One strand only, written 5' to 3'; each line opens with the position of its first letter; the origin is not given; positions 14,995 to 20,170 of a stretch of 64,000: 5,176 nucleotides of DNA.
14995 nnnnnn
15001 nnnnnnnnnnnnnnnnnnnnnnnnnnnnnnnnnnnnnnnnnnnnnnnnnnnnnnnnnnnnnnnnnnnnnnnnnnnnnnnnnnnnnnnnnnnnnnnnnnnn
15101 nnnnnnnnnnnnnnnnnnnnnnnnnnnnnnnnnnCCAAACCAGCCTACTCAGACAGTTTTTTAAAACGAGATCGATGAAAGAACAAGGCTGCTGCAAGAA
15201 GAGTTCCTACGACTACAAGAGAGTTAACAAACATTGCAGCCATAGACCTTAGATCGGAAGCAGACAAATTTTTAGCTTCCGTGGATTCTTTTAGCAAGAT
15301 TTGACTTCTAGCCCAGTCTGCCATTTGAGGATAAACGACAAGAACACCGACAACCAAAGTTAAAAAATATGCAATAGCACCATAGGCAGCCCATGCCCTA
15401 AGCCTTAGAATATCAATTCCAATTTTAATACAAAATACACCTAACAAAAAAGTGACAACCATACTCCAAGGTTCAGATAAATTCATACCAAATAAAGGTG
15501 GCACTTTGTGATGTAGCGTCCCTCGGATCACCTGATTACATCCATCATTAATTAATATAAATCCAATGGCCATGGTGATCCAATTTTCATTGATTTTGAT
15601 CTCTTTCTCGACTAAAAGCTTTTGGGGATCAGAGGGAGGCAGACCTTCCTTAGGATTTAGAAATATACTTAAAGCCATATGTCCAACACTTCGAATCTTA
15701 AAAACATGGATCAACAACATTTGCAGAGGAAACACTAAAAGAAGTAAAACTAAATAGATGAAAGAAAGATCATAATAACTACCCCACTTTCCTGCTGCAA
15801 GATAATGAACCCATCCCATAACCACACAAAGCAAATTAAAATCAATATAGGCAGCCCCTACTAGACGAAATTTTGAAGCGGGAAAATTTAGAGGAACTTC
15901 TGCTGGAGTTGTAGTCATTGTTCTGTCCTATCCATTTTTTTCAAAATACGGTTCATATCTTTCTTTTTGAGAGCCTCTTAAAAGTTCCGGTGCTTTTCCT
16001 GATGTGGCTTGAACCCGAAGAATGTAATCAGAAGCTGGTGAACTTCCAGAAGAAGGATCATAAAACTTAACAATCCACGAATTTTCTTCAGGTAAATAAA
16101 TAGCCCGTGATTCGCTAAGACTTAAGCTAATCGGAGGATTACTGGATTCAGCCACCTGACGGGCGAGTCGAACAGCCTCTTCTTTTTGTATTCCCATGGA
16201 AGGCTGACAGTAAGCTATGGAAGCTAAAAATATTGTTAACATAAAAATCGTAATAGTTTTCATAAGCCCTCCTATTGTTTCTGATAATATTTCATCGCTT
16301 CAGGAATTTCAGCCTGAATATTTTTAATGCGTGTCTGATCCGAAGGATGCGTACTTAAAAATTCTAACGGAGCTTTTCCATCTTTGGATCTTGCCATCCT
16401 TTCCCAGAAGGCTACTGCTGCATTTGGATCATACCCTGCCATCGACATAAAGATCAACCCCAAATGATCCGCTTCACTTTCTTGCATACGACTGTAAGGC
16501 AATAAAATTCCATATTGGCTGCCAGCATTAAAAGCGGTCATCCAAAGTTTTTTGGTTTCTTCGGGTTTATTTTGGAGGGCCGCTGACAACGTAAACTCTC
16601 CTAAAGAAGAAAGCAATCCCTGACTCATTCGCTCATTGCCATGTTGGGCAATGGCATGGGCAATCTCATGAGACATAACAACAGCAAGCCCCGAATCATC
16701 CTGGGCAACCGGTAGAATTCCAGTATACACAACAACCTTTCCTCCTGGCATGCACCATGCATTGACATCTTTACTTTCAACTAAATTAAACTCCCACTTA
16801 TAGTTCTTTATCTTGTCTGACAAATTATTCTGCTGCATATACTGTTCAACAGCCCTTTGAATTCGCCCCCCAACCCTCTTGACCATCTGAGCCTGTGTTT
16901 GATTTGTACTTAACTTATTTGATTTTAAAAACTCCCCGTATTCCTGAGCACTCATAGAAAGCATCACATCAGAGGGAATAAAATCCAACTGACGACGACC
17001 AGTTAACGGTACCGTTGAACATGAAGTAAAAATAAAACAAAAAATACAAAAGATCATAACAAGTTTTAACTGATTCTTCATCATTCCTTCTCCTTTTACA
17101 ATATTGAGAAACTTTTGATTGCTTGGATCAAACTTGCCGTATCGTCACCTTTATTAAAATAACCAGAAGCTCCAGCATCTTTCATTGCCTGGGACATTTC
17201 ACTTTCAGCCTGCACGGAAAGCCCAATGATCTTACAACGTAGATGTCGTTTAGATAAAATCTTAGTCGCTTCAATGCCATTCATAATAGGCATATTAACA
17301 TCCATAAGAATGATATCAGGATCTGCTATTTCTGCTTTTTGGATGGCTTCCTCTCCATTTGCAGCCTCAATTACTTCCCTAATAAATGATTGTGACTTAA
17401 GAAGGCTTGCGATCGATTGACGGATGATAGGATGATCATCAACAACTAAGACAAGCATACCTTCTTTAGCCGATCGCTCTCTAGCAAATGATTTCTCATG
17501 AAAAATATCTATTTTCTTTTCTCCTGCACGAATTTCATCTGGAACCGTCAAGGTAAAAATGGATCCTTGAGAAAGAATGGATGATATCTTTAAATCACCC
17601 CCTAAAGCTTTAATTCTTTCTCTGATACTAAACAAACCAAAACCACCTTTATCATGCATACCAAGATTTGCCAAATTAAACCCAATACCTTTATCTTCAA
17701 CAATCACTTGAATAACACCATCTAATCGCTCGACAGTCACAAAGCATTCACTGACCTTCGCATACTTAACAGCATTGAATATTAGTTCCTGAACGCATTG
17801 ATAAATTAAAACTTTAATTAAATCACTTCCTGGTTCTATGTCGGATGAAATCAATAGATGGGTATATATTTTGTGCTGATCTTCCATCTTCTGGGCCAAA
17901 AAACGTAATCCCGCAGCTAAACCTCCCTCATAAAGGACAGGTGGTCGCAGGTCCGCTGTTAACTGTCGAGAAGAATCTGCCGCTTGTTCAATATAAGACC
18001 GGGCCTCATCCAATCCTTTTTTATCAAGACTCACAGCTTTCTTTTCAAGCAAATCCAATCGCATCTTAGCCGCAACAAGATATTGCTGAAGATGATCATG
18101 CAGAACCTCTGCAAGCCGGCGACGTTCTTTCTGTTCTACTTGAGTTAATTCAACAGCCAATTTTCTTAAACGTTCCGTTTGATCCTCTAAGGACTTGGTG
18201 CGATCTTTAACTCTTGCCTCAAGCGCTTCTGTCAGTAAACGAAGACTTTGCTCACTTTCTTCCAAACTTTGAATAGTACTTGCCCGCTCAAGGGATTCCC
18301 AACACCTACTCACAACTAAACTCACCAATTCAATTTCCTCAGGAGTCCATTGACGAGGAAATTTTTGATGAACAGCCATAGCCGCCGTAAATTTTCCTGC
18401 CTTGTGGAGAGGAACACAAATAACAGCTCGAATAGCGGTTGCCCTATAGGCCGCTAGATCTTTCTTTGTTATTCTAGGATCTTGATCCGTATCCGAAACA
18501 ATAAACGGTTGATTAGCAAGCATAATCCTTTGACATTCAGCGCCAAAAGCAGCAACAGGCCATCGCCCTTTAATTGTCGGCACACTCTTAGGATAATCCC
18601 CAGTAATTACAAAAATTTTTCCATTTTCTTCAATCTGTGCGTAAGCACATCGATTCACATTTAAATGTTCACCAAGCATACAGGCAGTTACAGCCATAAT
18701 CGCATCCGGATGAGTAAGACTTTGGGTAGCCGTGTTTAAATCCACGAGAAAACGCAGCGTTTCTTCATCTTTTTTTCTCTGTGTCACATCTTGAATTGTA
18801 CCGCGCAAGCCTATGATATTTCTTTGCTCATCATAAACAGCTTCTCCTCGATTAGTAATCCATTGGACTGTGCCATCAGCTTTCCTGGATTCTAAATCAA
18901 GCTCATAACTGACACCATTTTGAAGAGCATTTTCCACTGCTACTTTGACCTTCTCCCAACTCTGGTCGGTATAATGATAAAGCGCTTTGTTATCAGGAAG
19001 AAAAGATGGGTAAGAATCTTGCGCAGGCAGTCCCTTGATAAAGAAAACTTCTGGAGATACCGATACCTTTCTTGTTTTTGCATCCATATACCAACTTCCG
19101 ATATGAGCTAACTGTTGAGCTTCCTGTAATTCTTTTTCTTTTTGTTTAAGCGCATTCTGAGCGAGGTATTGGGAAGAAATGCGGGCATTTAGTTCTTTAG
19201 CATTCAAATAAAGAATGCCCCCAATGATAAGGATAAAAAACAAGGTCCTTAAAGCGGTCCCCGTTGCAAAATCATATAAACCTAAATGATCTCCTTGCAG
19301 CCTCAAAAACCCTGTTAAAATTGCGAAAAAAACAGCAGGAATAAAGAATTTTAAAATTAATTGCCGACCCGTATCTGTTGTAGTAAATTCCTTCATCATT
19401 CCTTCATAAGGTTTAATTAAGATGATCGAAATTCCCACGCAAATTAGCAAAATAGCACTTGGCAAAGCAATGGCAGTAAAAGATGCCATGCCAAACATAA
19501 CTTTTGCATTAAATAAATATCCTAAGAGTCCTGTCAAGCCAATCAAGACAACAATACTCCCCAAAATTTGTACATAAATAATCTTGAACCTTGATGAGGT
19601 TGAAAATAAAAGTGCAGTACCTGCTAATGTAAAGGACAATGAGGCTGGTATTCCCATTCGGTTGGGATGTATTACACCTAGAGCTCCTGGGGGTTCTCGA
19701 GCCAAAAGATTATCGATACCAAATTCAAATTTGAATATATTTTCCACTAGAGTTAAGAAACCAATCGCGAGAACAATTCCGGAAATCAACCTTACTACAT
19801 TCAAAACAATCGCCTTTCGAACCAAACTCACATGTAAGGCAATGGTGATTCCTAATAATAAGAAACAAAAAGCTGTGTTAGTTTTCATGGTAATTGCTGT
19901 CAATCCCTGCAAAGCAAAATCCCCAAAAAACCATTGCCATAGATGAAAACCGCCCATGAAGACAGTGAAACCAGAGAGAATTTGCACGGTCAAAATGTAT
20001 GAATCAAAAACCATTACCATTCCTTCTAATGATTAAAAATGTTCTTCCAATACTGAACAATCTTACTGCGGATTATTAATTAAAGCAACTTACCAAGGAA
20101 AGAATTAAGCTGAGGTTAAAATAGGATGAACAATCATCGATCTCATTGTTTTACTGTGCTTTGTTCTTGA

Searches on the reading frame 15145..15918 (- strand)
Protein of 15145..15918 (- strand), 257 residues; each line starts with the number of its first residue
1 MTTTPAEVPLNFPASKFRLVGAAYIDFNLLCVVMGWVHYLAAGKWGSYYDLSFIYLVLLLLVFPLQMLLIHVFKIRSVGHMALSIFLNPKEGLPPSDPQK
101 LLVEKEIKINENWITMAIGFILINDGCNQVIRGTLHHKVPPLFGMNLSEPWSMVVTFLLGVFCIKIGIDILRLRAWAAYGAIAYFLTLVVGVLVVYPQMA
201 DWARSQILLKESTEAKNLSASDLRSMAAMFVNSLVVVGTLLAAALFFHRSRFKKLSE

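Call 25: search_protein_families(library=pfam, proteins=[window:15145-15918:-], max_evalue=1)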
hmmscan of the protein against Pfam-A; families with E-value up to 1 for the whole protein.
window:15145-15918:- (257 aa): 1 family
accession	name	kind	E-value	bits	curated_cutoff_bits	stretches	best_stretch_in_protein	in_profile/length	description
PF06157.16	DUF973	-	0.37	10.3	26.4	1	171-256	6-88/309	Protein of unknown function (DUF973)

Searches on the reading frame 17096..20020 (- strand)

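Call 61: search_protein_families(library=pfam, proteins=[window:17096-20020:-], max_evalue=0.001)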
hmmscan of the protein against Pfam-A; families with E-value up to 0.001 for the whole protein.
window:17096-20020:- (974 aa): 7 families
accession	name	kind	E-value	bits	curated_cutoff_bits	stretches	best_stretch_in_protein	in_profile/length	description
PF00072.30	Response_reg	-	1.9e-25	89.6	30.2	1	857-969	1-111/111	Response regulator receiver domain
PF01590.32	GAF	-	1.3e-13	52.1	22.4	1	438-574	2-130/133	GAF domain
PF02518.31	HATPase_c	-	1e-12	48.9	26.4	1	738-829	5-110/111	Histidine kinase-, DNA gyrase B-, and HSP90-like ATPase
PF07730.19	HisKA_3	-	1.2e-08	35.8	24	1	632-696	1-68/68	Histidine kinase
PF08447.18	PAS_3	-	2.4e-06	28.1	25.6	1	319-409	2-89/89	PAS fold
PF13185.12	GAF_2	-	1.5e-05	25.6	28.6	1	461-577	26-135/136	GAF domain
PF13581.12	HATPase_c_2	-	0.00084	19.8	27.4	0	741-800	34-106/127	Histidine kinase-like ATPase domain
